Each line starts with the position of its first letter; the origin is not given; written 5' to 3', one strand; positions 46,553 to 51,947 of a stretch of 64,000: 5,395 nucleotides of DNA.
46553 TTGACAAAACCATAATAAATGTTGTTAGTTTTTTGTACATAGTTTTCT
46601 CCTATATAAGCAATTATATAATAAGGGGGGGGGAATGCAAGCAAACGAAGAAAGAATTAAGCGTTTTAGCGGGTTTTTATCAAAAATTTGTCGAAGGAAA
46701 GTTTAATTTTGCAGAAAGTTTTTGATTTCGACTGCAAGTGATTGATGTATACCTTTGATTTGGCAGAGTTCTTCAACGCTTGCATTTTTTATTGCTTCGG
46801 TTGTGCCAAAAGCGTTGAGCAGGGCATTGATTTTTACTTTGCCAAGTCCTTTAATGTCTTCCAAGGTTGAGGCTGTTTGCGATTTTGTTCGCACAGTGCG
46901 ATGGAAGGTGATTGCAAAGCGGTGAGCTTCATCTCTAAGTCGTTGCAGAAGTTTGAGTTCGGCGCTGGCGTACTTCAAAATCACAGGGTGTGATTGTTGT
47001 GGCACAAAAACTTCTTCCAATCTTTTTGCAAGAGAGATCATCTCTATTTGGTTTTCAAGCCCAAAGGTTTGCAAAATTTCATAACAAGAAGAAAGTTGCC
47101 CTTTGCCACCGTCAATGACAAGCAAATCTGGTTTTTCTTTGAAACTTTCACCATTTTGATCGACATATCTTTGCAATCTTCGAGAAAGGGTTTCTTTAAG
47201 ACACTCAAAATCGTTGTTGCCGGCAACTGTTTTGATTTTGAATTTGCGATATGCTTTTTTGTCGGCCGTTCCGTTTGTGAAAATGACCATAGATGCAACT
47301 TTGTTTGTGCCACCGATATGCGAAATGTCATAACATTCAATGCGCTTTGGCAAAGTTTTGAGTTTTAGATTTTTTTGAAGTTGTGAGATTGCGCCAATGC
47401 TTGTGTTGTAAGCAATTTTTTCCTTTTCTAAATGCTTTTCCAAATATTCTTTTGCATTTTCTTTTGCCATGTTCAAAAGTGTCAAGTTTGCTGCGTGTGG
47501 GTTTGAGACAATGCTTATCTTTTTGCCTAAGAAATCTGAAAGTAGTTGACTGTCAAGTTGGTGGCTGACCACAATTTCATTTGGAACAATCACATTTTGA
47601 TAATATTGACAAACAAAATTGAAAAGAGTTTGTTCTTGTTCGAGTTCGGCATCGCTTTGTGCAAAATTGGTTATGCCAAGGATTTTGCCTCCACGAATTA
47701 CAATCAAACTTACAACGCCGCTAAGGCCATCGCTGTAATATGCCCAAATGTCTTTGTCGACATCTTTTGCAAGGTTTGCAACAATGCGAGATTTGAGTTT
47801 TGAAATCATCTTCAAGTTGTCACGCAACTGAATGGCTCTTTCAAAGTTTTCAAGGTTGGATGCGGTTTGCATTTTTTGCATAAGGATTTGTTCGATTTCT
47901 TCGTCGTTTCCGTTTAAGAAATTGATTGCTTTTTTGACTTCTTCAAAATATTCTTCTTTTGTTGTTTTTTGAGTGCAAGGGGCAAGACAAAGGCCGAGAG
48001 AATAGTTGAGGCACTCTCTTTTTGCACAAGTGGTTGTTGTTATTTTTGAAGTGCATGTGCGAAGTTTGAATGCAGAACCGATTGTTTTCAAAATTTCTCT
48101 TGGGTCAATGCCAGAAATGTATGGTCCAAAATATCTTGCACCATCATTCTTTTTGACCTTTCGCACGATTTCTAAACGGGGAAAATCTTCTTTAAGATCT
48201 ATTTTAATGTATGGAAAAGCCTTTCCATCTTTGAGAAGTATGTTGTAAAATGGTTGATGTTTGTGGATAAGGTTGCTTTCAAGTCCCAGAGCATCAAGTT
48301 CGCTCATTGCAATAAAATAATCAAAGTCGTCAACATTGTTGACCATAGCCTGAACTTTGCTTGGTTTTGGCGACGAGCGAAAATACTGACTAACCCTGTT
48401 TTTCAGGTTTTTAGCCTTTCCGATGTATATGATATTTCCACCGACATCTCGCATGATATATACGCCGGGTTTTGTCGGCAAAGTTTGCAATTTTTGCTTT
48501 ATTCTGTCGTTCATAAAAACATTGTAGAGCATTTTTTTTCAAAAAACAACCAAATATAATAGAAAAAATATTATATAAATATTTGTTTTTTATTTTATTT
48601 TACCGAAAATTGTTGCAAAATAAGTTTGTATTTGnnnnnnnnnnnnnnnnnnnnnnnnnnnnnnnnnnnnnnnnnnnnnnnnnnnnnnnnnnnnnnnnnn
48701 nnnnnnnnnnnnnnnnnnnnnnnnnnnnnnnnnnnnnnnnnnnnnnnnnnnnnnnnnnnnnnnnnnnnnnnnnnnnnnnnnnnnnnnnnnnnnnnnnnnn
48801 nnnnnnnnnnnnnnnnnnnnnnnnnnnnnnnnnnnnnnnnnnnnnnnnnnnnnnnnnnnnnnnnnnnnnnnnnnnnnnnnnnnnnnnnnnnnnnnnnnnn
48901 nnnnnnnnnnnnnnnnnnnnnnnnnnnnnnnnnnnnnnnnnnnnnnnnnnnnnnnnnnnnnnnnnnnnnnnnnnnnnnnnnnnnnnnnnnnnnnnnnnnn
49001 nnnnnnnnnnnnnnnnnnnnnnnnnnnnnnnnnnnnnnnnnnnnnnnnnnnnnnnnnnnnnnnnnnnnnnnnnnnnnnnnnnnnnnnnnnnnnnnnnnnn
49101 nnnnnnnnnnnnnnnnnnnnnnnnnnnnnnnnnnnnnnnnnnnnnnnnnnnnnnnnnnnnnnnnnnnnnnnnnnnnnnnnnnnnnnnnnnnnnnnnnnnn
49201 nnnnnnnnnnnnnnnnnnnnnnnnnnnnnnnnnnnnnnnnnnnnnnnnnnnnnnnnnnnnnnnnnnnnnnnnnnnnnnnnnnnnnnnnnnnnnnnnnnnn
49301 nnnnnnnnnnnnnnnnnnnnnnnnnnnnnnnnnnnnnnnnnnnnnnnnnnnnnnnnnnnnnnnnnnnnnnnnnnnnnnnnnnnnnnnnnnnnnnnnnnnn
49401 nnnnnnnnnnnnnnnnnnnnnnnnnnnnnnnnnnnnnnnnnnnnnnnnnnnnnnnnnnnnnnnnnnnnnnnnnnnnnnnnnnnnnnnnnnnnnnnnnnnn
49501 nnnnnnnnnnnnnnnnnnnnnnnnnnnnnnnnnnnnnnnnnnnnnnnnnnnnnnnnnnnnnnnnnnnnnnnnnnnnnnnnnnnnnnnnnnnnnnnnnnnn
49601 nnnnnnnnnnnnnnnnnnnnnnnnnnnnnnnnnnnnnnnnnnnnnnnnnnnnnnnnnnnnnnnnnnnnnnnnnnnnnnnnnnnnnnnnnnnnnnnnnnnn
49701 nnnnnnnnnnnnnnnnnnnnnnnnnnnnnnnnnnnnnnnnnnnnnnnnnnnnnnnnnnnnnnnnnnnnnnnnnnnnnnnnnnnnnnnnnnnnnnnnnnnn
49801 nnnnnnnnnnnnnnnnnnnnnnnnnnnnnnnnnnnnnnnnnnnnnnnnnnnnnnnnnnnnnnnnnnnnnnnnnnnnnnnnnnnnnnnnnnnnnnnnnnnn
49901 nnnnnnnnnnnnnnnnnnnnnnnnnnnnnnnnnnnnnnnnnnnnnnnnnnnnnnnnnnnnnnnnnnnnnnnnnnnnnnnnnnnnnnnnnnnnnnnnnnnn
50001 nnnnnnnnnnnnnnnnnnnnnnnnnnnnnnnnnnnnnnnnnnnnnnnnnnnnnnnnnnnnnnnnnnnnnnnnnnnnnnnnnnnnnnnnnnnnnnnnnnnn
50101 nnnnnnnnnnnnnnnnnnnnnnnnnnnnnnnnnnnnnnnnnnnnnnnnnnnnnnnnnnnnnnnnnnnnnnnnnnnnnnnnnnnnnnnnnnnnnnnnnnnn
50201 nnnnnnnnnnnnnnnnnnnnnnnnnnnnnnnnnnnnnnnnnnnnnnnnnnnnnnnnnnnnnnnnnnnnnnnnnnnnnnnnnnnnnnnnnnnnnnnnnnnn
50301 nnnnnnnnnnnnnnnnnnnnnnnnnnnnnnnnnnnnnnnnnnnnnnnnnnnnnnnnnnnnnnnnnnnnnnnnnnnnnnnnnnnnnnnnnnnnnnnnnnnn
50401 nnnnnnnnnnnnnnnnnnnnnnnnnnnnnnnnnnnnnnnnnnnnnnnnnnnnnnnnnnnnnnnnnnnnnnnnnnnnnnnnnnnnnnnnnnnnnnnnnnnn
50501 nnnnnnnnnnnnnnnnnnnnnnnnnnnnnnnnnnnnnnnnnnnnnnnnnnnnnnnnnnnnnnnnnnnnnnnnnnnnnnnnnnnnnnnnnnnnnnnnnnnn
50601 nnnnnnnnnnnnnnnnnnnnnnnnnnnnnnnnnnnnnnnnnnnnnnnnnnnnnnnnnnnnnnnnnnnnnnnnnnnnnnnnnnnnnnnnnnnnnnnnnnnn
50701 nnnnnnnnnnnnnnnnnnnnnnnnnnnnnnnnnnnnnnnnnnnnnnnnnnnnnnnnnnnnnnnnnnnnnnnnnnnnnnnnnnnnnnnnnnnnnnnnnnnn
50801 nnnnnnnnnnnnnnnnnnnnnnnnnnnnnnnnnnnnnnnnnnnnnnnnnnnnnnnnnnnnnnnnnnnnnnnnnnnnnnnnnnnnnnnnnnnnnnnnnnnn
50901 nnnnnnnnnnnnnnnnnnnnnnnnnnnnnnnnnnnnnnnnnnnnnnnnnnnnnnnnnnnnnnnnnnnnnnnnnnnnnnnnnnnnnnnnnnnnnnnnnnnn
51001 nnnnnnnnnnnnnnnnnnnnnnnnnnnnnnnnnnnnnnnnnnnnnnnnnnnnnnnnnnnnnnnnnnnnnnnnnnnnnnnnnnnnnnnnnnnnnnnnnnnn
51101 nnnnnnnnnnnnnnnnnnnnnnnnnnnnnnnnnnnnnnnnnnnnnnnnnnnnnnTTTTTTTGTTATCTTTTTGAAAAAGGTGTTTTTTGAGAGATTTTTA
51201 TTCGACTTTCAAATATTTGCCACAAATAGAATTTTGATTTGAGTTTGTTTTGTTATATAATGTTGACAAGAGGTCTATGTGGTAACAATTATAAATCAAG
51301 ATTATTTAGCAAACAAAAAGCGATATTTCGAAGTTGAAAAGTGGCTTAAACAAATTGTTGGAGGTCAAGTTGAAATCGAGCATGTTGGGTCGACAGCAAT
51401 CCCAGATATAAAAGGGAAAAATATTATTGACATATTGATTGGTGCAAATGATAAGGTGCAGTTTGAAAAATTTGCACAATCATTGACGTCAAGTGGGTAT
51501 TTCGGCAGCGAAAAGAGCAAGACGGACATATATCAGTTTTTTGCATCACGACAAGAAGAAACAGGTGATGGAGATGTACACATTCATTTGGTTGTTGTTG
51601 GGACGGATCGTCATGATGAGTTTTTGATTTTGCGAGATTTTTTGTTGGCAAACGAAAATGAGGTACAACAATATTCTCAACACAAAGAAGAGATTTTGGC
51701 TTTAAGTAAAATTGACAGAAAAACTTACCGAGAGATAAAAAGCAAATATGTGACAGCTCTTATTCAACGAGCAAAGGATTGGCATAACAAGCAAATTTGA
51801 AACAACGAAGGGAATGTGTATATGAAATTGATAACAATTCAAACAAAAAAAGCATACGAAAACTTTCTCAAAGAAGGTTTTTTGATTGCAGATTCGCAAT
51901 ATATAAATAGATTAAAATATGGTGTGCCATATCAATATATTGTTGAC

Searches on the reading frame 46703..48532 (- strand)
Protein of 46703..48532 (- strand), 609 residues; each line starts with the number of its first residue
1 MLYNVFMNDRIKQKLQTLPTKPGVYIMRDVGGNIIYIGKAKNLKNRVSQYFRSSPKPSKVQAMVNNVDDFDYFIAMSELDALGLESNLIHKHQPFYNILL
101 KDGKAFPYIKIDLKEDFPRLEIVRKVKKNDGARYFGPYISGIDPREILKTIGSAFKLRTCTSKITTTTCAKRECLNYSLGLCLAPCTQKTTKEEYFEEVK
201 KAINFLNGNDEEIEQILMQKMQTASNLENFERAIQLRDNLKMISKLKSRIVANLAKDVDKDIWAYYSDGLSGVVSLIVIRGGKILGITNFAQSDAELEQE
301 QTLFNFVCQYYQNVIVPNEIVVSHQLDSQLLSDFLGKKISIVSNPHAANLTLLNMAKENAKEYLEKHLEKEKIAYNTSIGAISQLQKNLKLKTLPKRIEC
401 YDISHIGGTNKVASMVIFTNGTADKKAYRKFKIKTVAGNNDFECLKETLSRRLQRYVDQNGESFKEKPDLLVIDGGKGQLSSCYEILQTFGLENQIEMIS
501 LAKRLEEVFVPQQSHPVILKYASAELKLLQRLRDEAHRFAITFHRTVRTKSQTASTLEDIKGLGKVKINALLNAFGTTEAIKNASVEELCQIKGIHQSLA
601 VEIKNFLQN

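Call 56: list_cluster_members(proteins=[window:46703-48532:-, window:43675-44181:-, window:48665-51118:+])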
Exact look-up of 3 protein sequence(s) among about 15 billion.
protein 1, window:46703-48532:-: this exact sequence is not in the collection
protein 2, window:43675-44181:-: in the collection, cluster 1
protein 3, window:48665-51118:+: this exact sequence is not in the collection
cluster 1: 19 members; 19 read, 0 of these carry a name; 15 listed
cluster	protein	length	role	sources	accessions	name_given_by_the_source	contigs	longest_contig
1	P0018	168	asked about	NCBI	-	-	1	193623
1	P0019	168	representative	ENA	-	-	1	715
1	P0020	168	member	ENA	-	-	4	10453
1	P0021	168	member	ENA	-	-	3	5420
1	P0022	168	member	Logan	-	-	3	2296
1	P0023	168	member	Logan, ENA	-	-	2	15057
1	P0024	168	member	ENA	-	-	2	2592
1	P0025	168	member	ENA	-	-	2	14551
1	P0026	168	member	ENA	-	-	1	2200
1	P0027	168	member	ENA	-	-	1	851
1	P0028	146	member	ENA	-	-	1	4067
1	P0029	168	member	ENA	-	-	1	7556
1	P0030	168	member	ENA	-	-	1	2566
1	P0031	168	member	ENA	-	-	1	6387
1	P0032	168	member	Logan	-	-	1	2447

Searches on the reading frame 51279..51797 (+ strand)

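Call 71: search_protein_families(library=pfam, proteins=[window:51279-51797:+], max_evalue=0.0001)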
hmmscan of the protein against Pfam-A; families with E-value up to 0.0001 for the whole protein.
window:51279-51797:+ (173 aa): 1 family
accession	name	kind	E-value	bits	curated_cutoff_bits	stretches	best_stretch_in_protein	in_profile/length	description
PF04229.20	GrpB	-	5.4e-30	105.1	25.5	1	13-164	12-159/159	GrpB protein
